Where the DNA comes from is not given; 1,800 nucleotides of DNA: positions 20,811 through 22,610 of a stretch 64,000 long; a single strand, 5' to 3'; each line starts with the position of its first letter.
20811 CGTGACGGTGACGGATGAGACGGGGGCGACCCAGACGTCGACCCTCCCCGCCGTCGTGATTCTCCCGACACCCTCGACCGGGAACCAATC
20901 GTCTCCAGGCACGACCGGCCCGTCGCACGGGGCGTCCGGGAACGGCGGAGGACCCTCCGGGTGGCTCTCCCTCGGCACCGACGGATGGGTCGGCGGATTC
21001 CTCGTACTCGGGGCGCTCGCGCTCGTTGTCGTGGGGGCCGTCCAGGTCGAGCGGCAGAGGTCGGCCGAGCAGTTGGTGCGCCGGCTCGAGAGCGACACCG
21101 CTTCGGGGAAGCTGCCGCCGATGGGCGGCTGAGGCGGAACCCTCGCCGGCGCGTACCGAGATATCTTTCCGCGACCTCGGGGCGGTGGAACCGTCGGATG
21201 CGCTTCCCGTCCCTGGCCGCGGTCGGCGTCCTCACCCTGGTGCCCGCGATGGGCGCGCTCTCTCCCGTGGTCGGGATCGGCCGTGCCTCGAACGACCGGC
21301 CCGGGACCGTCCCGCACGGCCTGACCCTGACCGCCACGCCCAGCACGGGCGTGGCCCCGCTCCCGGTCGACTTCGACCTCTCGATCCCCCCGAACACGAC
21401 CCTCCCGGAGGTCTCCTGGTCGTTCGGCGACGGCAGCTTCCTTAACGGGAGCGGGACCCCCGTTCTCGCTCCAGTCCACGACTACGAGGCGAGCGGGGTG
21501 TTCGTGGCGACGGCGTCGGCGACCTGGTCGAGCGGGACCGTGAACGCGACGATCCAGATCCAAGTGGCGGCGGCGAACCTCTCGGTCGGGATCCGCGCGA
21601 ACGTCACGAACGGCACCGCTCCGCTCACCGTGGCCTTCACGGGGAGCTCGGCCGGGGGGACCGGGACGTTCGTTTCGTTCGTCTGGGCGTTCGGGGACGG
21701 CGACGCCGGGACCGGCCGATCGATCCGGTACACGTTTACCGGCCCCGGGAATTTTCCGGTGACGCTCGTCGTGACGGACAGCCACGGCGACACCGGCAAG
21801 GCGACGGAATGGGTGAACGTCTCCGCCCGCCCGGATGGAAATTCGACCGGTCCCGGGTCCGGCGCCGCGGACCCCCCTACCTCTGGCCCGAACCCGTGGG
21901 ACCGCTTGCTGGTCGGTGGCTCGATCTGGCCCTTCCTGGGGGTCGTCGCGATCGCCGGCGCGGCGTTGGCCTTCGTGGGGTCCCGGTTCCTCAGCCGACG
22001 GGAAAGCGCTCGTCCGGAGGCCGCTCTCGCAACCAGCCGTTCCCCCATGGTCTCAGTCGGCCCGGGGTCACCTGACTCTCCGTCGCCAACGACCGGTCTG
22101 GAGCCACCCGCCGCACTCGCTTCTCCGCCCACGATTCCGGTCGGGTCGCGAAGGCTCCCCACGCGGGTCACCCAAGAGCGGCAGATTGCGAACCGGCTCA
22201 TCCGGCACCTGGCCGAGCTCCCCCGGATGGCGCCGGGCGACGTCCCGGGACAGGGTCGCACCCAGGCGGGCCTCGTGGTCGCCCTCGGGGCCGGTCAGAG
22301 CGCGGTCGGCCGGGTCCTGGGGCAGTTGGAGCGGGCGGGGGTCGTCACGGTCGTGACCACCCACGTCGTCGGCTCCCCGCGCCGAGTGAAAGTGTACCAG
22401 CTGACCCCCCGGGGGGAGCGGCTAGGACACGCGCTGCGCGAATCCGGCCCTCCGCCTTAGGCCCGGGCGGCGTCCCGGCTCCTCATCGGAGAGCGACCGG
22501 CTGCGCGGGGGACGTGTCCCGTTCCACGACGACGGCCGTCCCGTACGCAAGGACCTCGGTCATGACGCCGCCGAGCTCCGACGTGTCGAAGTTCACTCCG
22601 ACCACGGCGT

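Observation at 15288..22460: Co-directional four-gene cluster linking a methyltransferase, a membrane coiled-coil pseudo-KaiC, a PKD glycoprotein and a PKD-anchored winged-helix regulator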

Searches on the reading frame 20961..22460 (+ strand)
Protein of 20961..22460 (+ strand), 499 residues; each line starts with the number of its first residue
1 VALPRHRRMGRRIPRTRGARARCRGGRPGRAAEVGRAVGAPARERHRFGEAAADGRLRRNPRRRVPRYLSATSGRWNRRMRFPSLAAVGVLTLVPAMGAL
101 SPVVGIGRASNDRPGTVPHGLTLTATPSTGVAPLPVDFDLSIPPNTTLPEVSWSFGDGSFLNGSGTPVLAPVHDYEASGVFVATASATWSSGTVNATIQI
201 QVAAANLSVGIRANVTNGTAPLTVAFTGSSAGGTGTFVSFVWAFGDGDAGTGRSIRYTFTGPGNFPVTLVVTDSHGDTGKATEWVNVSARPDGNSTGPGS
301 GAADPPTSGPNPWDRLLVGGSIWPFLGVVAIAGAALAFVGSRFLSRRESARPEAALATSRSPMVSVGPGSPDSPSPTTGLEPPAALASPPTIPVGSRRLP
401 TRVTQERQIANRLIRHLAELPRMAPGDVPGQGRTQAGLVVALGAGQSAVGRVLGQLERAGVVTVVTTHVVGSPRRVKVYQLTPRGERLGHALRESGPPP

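Call 4: search_protein_families(library=pfam, proteins=[window:20961-22460:+], max_evalue=0.1)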
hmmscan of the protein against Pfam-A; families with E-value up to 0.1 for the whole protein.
window:20961-22460:+ (499 aa): 4 families
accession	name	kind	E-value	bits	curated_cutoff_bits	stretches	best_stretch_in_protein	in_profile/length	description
PF18911.6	PKD_4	-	7.3e-22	77.7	27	2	216-281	12-79/85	PKD domain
PF00801.26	PKD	-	3.6e-15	56.2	23.5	2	219-282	12-76/80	PKD domain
PF12802.13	MarR_2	-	0.03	14.9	27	1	428-465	17-53/61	MarR family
PF03551.20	PadR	-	0.072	13.5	27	0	451-487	36-71/75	Transcriptional regulator PadR-like family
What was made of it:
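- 21198..22460 (+): g4: type I bitopic membrane protein of 420 aa. Signal peptide, PKD1 (aa 43-124), PKD2 (aa 128-209), TM helix (aa 243-267), Pro/Ser-rich disordered tether (aa 268-320) and a C-terminal MarR-like winged helix (aa 322-415). Belongs to pair B. Pfam PKD (call 4).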

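Call 9: find_homologous_proteins(query=window:21198-22460:+)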
Query window:21198-22460:+ (420 aa): 136 proteins with E <= 0.001 among 8000 candidates; the best 120 are listed.
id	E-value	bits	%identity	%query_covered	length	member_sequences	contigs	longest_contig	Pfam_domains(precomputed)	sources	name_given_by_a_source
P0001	6.8e-267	903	100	100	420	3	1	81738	PF00801.27,PF18911.7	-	-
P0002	2.9e-154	532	68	96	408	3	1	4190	PF00801.27,PF18911.7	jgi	jgi:DNA-binding MarR family transcriptional regulator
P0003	3.4e-136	473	59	94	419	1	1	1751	PF00801.27,PF18911.7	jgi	jgi:hypothetical protein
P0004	1.0e-121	425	55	98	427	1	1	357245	PF00801.27,PF18911.7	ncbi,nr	ncbi:MAG: PKD domain-containing protein [Thermoplasmata archaeon]|nr:PKD domain-containing protein [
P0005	1.5e-120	421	54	99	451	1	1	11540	PF00801.27,PF18911.7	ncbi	ncbi:MAG: PKD domain-containing protein [Candidatus Lutacidiplasmatales archaeon]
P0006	9.7e-114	399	56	90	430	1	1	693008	PF00801.27,PF18911.7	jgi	jgi:PKD domain-containing protein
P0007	1.8e-111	391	56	90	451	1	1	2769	PF00801.27,PF18911.7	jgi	jgi:PKD domain-containing protein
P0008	5.9e-106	373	50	94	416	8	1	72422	PF00801.27,PF18911.7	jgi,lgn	jgi:DNA-binding transcriptional ArsR family regulator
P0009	2.0e-81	293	50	40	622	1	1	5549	PF22352.3,PF00801.27,PF12802.14,PF13545.13,PF18911.7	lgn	-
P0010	3.1e-81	292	35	89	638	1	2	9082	PF00801.27,PF18911.7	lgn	-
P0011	1.2e-71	260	43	91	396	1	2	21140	PF00801.27,PF18911.7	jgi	jgi:hypothetical protein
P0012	5.6e-69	251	49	69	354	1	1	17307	PF18911.7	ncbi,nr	ncbi:MAG: helix-turn-helix transcriptional regulator [Thermoplasmata archaeon]|nr:helix-turn-helix t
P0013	7.3e-69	251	40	91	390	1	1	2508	PF00801.27,PF18911.7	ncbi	-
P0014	8.7e-67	244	41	90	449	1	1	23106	PF01047.29,PF00801.27,PF18911.7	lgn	-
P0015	5.2e-63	232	47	46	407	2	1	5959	PF00801.27,PF18911.7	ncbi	-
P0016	1.0e-61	228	39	96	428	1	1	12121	PF00801.27,PF18911.7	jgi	jgi:DNA-binding transcriptional ArsR family regulator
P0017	1.2e-60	224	42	91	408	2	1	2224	PF00801.27,PF18911.7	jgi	jgi:hypothetical protein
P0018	4.7e-60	222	38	90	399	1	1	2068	PF00801.27,PF18911.7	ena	-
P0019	1.6e-57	214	39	90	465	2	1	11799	PF01047.29,PF00801.27,PF12802.14,PF13545.13,PF18911.7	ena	-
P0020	6.6e-48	182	34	40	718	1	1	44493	PF14347.12,PF16820.12,PF00801.27,PF18981.7,PF26549.1,PF18911.7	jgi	-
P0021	1.1e-46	178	38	37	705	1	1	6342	PF16820.12,PF00801.27,PF18911.7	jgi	jgi:PKD repeat protein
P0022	1.4e-46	178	41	41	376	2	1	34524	PF00801.27,PF18911.7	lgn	-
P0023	4.2e-45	173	37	89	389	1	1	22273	PF00801.27,PF13545.13,PF18911.7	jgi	jgi:PKD repeat protein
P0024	2.6e-44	170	40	41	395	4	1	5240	PF00801.27,PF18911.7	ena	-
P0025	1.3e-43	168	40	47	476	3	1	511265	PF08770.18,PF21027.4,PF22352.3,PF00801.27,PF17963.8,PF08329.17,PF18911.7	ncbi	ncbi:MAG: PKD domain-containing protein [Marmoricola sp.]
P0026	4.5e-42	163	41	37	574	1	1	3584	PF22352.3,PF00801.27,PF18911.7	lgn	-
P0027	3.2e-41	160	34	90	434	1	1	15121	PF00801.27,PF18911.7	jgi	jgi:DNA-binding MarR family transcriptional regulator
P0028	5.8e-40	156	33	89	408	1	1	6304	PF00801.27,PF18911.7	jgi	jgi:PKD repeat protein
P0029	1.9e-38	151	30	98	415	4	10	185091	PF00801.27,PF18911.7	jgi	jgi:PKD repeat protein/DNA-binding MarR family transcriptional regulator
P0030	2.7e-37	147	36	92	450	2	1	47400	PF00801.27,PF18911.7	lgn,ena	-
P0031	1.1e-36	145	36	40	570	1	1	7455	PF22352.3,PF00801.27,PF17963.8,PF19077.7,PF18911.7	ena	-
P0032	1.2e-36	145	37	40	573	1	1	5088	PF22352.3,PF00801.27,PF13927.13,PF18911.7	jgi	jgi:PKD repeat protein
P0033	3.8e-36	143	34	90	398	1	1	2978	PF00801.27,PF13545.13,PF18911.7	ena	-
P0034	5.6e-36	143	36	94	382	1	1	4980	PF00801.27,PF12802.14,PF13545.13,PF18911.7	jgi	jgi:DNA-binding MarR family transcriptional regulator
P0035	1.4e-35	141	37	36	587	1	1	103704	PF16820.12,PF00801.27,PF18981.7,PF00395.26,PF01835.26,PF18911.7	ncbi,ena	-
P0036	5.0e-35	140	35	41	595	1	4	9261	PF00801.27,PF18911.7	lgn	-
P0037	3.3e-33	134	34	91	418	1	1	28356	PF00801.27,PF13545.13,PF18911.7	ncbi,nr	ncbi:MAG: PKD domain-containing protein [Thermoplasmata archaeon]|nr:PKD domain-containing protein [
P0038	7.3e-33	133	34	38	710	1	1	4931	PF07495.20,PF22352.3,PF00801.27,PF18911.7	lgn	-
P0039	4.4e-31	127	34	39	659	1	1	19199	PF22352.3,PF00801.27,PF18911.7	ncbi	-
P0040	1.6e-30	125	38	36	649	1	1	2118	PF01839.30,PF00801.27,PF01835.26,PF18911.7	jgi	jgi:PKD repeat protein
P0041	1.8e-30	125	35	39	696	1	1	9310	PF21027.4,PF22352.3,PF00801.27,PF02010.22,PF18911.7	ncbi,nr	ncbi:PKD domain-containing protein [Candidatus Peregrinibacteria bacterium]|nr:PKD domain-containing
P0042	3.3e-30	124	36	46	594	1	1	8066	PF00801.27,PF18911.7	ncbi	-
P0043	2.4e-29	121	34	47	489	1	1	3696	PF21027.4,PF15418.13,PF22352.3,PF00801.27,PF18981.7,PF16403.12,PF08329.17,PF06832.19,PF02010.22,PF18911.7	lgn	-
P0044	3.1e-28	117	33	40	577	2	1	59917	PF00801.27,PF13573.13,PF18911.7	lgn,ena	-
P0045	3.8e-28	117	31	42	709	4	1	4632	PF16820.12,PF00801.27,PF18981.7,PF00395.26,PF01835.26,PF18911.7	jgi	jgi:PKD repeat protein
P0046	1.4e-27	115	33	46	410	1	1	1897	PF00801.27,PF18911.7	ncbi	-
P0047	3.6e-26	110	39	36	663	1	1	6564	PF00801.27,PF18911.7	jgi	jgi:PKD repeat protein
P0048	7.6e-26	109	34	40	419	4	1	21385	PF22352.3,PF00801.27,PF18911.7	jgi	jgi:PKD repeat protein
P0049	1.3e-25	109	35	40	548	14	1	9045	PF16820.12,PF00801.27,PF18981.7,PF01835.26,PF18911.7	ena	-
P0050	1.4e-25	108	27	42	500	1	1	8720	PF22352.3,PF00801.27,PF18981.7,PF18911.7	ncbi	-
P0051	1.0e-23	102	38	40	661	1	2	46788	PF22352.3,PF00801.27,PF18981.7,PF18911.7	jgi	jgi:PKD repeat protein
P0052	3.0e-23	101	29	43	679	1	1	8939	PF21027.4,PF22352.3,PF00801.27,PF06832.19,PF24107.2,PF18911.7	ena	-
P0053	1.7e-22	98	37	40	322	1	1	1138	PF22352.3,PF00801.27,PF18911.7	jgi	jgi:PKD repeat protein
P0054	2.5e-22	98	34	43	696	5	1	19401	PF16820.12,PF00801.27,PF01835.26,PF18911.7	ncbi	-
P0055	1.0e-21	96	33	44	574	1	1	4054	PF07495.20,PF22352.3,PF00801.27,PF18981.7,PF18911.7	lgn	-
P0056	1.0e-21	96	33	40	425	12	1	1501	PF07495.20,PF22352.3,PF00801.27,PF11611.14,PF18911.7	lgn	-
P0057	2.0e-21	95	35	37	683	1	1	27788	PF00801.27,PF18911.7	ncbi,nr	ncbi:MAG: PKD domain-containing protein [Thermoplasmata archaeon]|nr:PKD domain-containing protein [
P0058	4.8e-21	94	35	37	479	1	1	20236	PF21027.4,PF22352.3,PF00801.27,PF16403.12,PF23368.2,PF18911.7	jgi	jgi:PKD repeat protein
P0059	5.0e-21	94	38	36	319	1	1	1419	PF22352.3,PF00801.27,PF01835.26,PF18911.7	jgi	jgi:PKD repeat protein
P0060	2.4e-19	88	33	38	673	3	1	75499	PF13306.13,PF00801.27,PF18911.7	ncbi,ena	-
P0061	4.6e-18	84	36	40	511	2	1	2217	PF22352.3,PF00801.27,PF18911.7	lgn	-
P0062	1.1e-17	82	32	35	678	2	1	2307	PF21027.4,PF22352.3,PF00801.27,PF18911.7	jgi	jgi:PKD repeat protein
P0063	1.9e-17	82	34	37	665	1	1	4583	PF00801.27,PF18911.7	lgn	-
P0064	2.0e-17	82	34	36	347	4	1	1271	PF00801.27,PF01835.26,PF18911.7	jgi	jgi:PKD repeat protein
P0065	4.7e-17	80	37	37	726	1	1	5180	PF00801.27,PF00415.25,PF13540.13,PF25384.2,PF18911.7,PF25390.2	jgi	jgi:alpha-tubulin suppressor-like RCC1 family protein/PKD repeat protein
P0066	5.9e-17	80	37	41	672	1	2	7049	PF00801.27,PF18911.7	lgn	-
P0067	7.1e-17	80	37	38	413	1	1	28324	PF22352.3,PF00801.27,PF18911.7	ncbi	-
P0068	7.9e-17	80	34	38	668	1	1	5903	PF00801.27,PF18911.7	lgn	-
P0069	1.1e-16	79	31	36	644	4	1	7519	PF00801.27,PF01835.26,PF00041.28,PF18911.7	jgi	-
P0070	1.2e-15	76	34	42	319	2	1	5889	PF22352.3,PF00801.27,PF18911.7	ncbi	-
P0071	2.0e-15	75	32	37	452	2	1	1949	PF00801.27,PF00266.26,PF18911.7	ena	-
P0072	2.9e-15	75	31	40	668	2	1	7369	PF00801.27,PF18911.7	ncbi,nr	ncbi:MAG: PKD domain-containing protein [Candidatus Peribacteraceae bacterium]|nr:PKD domain-contain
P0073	4.4e-15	74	31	40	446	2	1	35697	PF00801.27,PF18911.7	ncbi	-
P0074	5.0e-15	74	30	51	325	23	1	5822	PF22352.3,PF00801.27,PF18911.7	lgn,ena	-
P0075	8.9e-15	73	34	38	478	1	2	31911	PF00801.27,PF13573.13,PF17957.8,PF18911.7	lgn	-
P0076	1.0e-14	73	31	40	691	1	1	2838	PF22352.3,PF00801.27,PF18911.7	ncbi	ncbi:MAG: PKD domain-containing protein, partial [Thermoplasmata archaeon]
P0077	1.1e-13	69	38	35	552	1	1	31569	PF00801.27,PF18911.7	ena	-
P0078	1.7e-13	69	28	40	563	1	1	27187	PF00801.27,PF18911.7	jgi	jgi:large repetitive protein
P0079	2.8e-13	68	32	46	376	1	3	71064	PF00801.27,PF18911.7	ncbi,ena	-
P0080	4.0e-13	67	35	42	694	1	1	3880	PF22352.3,PF00801.27,PF20773.6,PF00041.28,PF18911.7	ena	-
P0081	5.2e-13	67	38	39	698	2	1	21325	PF00801.27,PF24681.2,PF13415.13,PF18911.7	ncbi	ncbi:MAG: PKD domain-containing protein [Candidatus Lutacidiplasmatales archaeon]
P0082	2.1e-12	65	31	38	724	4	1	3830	PF00801.27,PF24681.2,PF13415.13,PF18911.7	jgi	-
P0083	3.2e-12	65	30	45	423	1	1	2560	PF00801.27,PF18911.7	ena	-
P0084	4.2e-12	64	35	36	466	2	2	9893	PF00801.27,PF07790.17,PF18911.7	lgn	-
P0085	6.8e-12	63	35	32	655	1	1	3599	PF22352.3,PF00801.27,PF26549.1,PF26550.2,PF07676.19,PF18911.7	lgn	-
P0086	7.3e-12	63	34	42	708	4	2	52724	PF00801.27,PF18911.7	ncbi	ncbi:MAG: PKD domain-containing protein, partial [Thermoplasmata archaeon]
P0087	1.5e-11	62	32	37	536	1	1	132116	PF00801.27,PF18981.7,PF18911.7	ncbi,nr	ncbi:MAG: PKD domain-containing protein [Methanolinea sp.]|nr:PKD domain-containing protein [Methano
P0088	1.9e-11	62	35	39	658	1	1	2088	PF00801.27,PF00041.28,PF18911.7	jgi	jgi:PKD repeat protein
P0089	2.4e-11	62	32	42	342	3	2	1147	PF22352.3,PF00801.27,PF00041.28,PF18911.7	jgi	jgi:PKD repeat protein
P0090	4.4e-11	61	34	40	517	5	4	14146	PF22352.3,PF00801.27,PF18911.7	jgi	-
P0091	7.2e-11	60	52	19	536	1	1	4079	PF22352.3,PF00801.27,PF18911.7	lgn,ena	-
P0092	7.6e-11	60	35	34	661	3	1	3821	PF00801.27,PF18911.7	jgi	jgi:PKD repeat protein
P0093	1.4e-10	59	41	17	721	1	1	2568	PF00801.27,PF07705.18,PF18911.7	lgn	-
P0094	1.4e-10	59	33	37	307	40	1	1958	PF00801.27,PF18911.7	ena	-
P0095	1.5e-10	59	31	36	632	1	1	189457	PF22352.3,PF00801.27,PF18911.7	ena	-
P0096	2.2e-10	58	36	21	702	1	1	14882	PF21027.4,PF22352.3,PF00801.27,PF02010.22,PF01835.26,PF18911.7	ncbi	-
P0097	3.2e-10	58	37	35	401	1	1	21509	PF00801.27,PF18911.7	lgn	-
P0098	3.3e-10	58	31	38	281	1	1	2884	PF22352.3,PF00801.27,PF17963.8,PF18911.7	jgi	jgi:PKD repeat protein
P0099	5.8e-10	57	30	30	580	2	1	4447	PF00801.27,PF13385.14,PF00041.28,PF18911.7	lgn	-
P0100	6.1e-10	57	31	36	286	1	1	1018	PF00801.27,PF18911.7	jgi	jgi:PKD repeat protein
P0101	1.3e-9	56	36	40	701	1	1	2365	PF21027.4,PF22352.3,PF00801.27,PF18911.7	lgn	-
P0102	1.5e-9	56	30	40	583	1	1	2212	PF25168.2,PF24105.2,PF24805.2,PF25048.2,PF24017.3,PF23342.2,PF23411.2,PF24817.2,PF18911.7,PF23798.2,PF23393.3,PF23389.2,PF20426.5,PF25460.2,PF00400.39,PF23414.2,PF25178.1,PF23410.5,PF00801.27,PF25174.2,PF24814.2,PF23381.2,PF25173.2,PF23383.2,PF25171.2,PF12894.14,PF25175.2,PF24796.2,PF24780.2,PF23409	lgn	-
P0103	1.7e-9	56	36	40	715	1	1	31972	PF21027.4,PF22352.3,PF00801.27,PF18911.7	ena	-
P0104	2.3e-9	55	35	32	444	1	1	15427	PF01391.24,PF00801.27,PF13948.12,PF18911.7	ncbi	-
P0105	5.4e-9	54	33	35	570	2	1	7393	PF16820.12,PF00801.27,PF01835.26,PF18911.7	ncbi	-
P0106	6.9e-9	54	33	40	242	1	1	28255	PF00801.27,PF18911.7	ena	-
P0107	1.4e-8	52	33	29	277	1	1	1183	PF00801.27,PF18911.7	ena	-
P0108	1.9e-8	52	35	16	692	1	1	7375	PF22352.3,PF00801.27,PF18911.7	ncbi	-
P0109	2.0e-8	52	28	40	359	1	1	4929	PF13715.13,PF00801.27,PF18911.7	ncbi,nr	ncbi:PKD domain-containing protein [Desulfobacterota bacterium AH_259_B03_O07]|nr:PKD domain-contain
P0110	4.3e-8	51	32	49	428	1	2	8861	PF22352.3,PF00801.27,PF18911.7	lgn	-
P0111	7.6e-8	50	34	31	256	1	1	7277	PF22352.3,PF00801.27,PF18911.7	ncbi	ncbi:MAG: PKD domain-containing protein, partial [Chitinophaga sp.]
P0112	9.5e-8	50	34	40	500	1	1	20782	PF00801.27,PF13385.14,PF00041.28,PF18911.7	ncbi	-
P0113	1.1e-7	50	38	41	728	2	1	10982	PF00801.27,PF12819.14,PF18911.7,PF11721.15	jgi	jgi:PKD repeat protein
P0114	3.0e-7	48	38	35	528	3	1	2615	PF00801.27,PF18911.7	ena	-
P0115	3.2e-7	48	33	36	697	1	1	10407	PF13895.13,PF00801.27,PF13927.13,PF00041.28,PF18911.7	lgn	-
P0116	3.6e-7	48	31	46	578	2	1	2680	PF13418.13,PF00801.27,PF24681.2,PF13415.13,PF24981.2,PF18911.7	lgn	-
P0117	4.6e-7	48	32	31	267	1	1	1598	PF00801.27,PF18911.7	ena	-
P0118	5.3e-7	47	29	40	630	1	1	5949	PF21027.4,PF22352.3,PF00801.27,PF17963.8,PF18911.7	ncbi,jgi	jgi:PKD repeat protein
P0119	7.4e-7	47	30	45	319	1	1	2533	PF22352.3,PF00801.27,PF18911.7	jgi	jgi:PKD repeat protein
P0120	8.8e-7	47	42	16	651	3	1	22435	PF22352.3,PF00801.27,PF02369.23,PF18911.7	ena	-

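Call 11: find_encoding_contigs(protein=P0004, flank=10000, max_places=3)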
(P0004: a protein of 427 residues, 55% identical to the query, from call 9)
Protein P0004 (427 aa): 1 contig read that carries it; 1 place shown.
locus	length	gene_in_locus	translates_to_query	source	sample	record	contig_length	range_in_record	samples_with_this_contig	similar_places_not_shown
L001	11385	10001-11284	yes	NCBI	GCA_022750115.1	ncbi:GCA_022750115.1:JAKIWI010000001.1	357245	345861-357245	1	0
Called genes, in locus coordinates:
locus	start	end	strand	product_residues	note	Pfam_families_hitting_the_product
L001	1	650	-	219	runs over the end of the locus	-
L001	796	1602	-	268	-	-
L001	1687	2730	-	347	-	PF00288:GHMP_kinases_N, PF08544:GHMP_kinases_C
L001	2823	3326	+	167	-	PF00293:NUDIX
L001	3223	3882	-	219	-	PF06197:DUF998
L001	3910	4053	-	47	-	-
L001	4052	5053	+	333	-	PF13489:Methyltransf_23 (weak), PF08241:Methyltransf_11, PF08242:Methyltransf_12 (faint), PF13649:Methyltransf_25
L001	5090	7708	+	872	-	PF27881:CRWN_N (faint), PF06745:ATPase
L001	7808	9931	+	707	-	PF00801:PKD, PF18911:PKD_4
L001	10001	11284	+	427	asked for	PF00801:PKD, PF18911:PKD_4 (weak)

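Call 12: find_encoding_contigs(protein=P0006, flank=10000, max_places=3)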
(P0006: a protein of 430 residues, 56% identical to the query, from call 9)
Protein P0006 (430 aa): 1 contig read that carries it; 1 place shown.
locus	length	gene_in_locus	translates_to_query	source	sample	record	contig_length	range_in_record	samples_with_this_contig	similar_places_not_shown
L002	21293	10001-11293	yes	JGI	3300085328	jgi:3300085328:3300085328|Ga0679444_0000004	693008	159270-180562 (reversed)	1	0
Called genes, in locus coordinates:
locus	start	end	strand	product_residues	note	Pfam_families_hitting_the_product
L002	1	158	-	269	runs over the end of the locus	PF01828:Peptidase_A4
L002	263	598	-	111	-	-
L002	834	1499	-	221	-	PF00352:TBP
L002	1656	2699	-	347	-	PF00288:GHMP_kinases_N, PF08544:GHMP_kinases_C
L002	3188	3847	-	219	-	PF06197:DUF998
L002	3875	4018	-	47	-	-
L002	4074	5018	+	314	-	PF08241:Methyltransf_11 (weak), PF13649:Methyltransf_25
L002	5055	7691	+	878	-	PF06745:ATPase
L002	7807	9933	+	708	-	PF00801:PKD, PF18911:PKD_4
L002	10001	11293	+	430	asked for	PF00801:PKD, PF18911:PKD_4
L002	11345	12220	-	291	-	PF02678:Pirin, PF05726:Pirin_C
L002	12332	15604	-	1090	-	PF05048:NosD (weak), PF13229:Beta_helix, PF05048:NosD (weak), PF13229:Beta_helix, PF05048:NosD (weak), PF13229:Beta_helix, PF05048:NosD, PF13229:Beta_helix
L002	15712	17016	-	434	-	PF22660:RS_preATP-grasp-like, PF02786:CPSase_L_D2, PF02222:ATP-grasp, PF07478:Dala_Dala_lig_C (weak), PF21244:PurT_C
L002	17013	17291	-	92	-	-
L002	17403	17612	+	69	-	-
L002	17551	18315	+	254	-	PF00121:TIM, PF05690:ThiG (weak)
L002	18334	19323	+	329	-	PF00480:ROK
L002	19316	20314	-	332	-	PF02679:ComA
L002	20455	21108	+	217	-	PF03807:F420_oxidored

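Call 13: find_encoding_contigs(protein=P0008, flank=10000, max_places=3)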
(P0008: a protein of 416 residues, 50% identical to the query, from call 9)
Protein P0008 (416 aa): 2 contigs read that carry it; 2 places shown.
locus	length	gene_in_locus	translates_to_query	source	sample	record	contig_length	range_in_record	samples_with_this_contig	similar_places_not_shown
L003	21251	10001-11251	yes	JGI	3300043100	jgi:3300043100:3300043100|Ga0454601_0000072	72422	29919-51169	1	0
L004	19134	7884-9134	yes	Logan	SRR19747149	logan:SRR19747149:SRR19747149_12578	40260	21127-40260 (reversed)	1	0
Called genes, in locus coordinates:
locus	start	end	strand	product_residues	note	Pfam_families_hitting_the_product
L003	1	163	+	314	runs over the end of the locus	PF01370:Epimerase, PF13460:NAD_binding_10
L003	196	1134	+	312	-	-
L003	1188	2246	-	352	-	PF00288:GHMP_kinases_N, PF08544:GHMP_kinases_C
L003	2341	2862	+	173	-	PF13279:4HBT_2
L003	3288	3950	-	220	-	PF06197:DUF998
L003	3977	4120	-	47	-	-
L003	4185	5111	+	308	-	PF13489:Methyltransf_23 (faint), PF08241:Methyltransf_11 (weak), PF13649:Methyltransf_25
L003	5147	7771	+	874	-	PF27881:CRWN_N (faint), PF06745:ATPase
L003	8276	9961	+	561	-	PF00801:PKD, PF18911:PKD_4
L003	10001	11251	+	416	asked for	PF00801:PKD, PF18911:PKD_4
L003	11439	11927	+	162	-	-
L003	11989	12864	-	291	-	PF02678:Pirin, PF05726:Pirin_C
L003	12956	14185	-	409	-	PF22660:RS_preATP-grasp-like, PF02222:ATP-grasp, PF02786:CPSase_L_D2, PF07478:Dala_Dala_lig_C (weak), PF21244:PurT_C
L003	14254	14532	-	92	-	-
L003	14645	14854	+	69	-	-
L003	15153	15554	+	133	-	PF00121:TIM, PF05690:ThiG (weak)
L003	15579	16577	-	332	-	PF02679:ComA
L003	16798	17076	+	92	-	-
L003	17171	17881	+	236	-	PF03807:F420_oxidored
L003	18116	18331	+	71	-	PF02697:VAPB_antitox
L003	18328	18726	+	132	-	PF01850:PIN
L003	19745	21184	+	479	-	PF04185:Phosphoesterase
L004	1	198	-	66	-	?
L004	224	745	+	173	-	PF13279:4HBT_2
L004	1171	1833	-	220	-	PF06197:DUF998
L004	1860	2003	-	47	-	-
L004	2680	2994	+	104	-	-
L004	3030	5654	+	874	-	PF27881:CRWN_N (faint), PF06745:ATPase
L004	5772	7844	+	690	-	PF00801:PKD, PF18911:PKD_4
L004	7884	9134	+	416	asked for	PF00801:PKD, PF18911:PKD_4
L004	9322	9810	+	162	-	-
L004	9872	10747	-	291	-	PF02678:Pirin, PF05726:Pirin_C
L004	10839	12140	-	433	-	PF22660:RS_preATP-grasp-like, PF02222:ATP-grasp, PF02786:CPSase_L_D2, PF07478:Dala_Dala_lig_C (weak), PF21244:PurT_C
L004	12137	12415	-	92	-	-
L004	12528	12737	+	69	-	-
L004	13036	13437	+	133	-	PF00121:TIM, PF05690:ThiG (weak)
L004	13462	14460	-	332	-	PF02679:ComA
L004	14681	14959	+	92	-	-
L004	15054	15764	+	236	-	PF03807:F420_oxidored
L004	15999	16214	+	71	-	PF02697:VAPB_antitox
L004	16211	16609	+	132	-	PF01850:PIN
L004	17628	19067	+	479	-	PF04185:Phosphoesterase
